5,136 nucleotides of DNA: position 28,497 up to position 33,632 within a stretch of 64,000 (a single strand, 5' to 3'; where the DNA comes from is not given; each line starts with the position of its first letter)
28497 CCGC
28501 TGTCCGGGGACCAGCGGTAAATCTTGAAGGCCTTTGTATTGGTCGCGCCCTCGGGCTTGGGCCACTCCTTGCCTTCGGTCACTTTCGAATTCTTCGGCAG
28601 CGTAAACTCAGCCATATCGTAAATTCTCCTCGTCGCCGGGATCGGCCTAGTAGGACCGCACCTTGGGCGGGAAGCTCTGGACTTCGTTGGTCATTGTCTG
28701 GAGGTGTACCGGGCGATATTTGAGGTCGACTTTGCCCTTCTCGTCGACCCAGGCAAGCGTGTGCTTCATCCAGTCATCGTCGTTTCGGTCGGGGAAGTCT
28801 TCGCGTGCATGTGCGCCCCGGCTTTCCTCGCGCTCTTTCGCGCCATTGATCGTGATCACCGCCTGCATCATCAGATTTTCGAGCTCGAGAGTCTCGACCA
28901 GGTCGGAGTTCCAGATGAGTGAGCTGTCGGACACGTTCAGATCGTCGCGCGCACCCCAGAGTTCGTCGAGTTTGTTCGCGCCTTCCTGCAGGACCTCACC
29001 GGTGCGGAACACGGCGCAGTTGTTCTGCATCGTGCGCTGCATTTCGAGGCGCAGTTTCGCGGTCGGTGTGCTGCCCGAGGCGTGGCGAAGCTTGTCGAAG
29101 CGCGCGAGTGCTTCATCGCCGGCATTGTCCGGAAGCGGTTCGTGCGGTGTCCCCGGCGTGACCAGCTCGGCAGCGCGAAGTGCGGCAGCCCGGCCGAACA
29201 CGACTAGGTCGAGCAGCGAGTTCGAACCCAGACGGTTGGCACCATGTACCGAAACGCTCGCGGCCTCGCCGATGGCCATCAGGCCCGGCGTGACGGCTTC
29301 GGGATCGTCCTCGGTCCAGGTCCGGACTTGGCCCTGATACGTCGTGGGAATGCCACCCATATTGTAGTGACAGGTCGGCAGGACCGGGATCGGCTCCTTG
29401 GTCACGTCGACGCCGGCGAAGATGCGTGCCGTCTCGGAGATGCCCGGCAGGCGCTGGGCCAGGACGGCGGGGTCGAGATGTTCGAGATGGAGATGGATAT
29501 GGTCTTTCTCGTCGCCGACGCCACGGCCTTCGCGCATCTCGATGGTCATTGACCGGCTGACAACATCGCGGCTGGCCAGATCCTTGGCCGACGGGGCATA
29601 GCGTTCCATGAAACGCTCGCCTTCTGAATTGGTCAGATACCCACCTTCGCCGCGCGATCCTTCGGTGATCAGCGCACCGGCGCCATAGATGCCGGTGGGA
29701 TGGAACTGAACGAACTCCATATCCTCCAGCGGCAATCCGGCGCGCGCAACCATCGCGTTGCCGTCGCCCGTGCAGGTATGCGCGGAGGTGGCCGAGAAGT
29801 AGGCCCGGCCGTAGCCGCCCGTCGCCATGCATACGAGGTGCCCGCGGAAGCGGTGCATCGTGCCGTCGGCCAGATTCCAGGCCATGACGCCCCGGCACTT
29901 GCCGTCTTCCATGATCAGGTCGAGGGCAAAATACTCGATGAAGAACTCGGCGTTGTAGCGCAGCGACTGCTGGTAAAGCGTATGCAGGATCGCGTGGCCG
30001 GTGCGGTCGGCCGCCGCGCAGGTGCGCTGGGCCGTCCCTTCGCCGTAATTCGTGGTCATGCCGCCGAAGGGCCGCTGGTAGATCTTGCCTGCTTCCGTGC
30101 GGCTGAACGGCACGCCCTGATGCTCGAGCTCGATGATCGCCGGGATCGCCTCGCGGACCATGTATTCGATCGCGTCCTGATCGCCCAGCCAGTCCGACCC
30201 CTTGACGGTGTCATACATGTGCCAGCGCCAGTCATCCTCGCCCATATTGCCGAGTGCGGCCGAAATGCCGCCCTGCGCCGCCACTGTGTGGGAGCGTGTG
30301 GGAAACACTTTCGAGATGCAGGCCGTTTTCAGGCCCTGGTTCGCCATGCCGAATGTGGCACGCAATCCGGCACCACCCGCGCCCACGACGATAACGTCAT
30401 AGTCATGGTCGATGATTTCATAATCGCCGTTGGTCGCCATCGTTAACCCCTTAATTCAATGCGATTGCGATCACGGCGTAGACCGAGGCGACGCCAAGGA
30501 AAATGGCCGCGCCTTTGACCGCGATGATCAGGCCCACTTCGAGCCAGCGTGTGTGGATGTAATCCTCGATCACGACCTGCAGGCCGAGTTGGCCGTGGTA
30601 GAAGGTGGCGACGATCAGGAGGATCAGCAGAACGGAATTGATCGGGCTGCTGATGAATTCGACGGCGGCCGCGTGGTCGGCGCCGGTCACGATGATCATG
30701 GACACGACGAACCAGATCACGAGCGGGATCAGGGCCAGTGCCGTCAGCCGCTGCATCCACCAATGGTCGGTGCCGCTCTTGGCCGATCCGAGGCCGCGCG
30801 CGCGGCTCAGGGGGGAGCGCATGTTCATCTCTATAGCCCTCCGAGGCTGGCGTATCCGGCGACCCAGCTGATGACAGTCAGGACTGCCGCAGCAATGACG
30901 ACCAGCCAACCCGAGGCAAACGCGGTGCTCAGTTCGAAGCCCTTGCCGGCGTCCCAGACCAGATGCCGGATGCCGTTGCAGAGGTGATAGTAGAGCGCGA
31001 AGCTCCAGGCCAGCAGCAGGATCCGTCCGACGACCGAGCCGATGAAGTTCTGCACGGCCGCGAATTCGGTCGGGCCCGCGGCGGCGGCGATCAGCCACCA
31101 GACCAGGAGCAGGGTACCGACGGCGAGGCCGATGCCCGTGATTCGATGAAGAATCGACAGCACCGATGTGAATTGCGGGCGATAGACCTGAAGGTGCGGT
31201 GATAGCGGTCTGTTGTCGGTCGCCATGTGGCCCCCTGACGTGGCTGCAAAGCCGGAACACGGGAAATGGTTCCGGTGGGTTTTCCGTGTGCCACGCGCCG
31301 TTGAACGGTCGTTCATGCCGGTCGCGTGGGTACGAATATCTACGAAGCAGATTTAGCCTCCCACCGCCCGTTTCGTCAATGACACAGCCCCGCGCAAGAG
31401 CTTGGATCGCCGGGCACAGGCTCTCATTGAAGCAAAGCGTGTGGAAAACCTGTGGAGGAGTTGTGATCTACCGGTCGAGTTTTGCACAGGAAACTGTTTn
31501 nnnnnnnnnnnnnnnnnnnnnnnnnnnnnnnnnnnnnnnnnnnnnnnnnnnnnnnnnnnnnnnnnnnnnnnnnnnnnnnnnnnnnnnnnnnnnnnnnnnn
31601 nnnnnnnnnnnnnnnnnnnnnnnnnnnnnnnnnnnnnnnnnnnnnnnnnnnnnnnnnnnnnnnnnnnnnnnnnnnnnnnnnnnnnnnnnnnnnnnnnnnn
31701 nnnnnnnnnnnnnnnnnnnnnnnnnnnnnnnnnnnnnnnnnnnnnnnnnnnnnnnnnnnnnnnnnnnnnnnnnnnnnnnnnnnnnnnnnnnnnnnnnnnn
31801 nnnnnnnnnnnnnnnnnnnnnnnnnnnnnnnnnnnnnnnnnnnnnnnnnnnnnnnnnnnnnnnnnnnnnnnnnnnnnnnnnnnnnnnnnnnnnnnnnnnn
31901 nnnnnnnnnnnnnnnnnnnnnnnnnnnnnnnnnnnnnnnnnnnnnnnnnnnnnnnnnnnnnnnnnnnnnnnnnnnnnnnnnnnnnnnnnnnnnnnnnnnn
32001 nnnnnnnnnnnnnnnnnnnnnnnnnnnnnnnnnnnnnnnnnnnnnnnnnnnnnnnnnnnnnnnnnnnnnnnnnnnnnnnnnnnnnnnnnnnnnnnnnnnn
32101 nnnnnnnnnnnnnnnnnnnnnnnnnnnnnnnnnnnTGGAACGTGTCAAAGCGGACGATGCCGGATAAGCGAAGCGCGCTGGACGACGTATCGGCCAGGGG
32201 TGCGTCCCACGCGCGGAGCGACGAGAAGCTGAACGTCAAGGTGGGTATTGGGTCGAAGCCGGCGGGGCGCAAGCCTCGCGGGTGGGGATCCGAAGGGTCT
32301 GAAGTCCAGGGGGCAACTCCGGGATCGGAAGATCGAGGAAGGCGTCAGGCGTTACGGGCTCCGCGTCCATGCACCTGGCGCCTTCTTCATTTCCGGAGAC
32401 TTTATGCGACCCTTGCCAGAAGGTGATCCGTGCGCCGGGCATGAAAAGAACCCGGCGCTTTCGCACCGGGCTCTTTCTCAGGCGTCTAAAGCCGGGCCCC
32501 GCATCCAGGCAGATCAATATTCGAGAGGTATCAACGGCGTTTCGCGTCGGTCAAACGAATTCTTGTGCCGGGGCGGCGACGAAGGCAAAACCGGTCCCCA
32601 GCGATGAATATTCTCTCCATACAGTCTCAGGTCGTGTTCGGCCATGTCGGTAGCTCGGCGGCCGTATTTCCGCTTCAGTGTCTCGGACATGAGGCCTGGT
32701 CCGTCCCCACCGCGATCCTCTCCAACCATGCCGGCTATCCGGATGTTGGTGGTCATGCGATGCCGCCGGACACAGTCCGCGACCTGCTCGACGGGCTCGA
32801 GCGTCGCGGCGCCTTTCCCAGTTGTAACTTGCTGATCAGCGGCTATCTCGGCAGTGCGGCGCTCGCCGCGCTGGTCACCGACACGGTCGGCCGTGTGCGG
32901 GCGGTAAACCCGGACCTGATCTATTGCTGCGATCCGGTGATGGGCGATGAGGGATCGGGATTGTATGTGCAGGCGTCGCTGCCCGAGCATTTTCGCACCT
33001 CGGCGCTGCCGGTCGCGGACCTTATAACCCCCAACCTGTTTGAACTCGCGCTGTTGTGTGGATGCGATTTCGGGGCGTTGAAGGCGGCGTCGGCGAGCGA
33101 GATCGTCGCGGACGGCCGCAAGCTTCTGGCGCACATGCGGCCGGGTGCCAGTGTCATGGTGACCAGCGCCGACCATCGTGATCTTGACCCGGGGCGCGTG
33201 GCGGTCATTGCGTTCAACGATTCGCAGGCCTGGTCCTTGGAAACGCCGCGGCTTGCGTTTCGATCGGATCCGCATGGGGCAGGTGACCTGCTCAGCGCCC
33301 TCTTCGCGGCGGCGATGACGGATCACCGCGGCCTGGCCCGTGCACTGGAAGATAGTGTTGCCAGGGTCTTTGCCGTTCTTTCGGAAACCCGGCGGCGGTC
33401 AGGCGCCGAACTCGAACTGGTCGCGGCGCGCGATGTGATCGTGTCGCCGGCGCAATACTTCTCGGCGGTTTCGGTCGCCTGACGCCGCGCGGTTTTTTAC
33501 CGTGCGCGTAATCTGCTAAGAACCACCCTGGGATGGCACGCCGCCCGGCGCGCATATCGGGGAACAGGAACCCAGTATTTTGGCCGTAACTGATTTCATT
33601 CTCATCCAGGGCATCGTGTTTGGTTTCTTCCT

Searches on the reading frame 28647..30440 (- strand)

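Call 60: search_protein_families(library=pfam, proteins=[window:28647-30440:-], max_evalue=0.00001)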
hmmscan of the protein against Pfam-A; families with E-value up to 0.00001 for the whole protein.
window:28647-30440:- (597 aa): 2 families
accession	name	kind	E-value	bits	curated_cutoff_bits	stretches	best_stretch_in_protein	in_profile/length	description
PF00890.30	FAD_binding_2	-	1.3e-122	410.5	20.4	1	15-409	1-414/414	FAD binding domain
PF02910.25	Succ_DH_flav_C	-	6.3e-48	162.4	20.8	1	464-597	1-130/130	Fumarate reductase flavoprotein C-term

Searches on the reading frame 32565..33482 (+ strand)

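Call 61: search_protein_families(library=pfam, proteins=[window:32565-33482:+], max_evalue=0.00001)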
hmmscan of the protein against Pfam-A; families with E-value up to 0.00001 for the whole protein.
window:32565-33482:+ (305 aa): 1 family
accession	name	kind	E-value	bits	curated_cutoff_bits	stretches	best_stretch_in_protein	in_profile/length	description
PF08543.17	Phos_pyr_kin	-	9.7e-16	58.3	27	1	43-270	21-230/246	Phosphomethylpyrimidine kinase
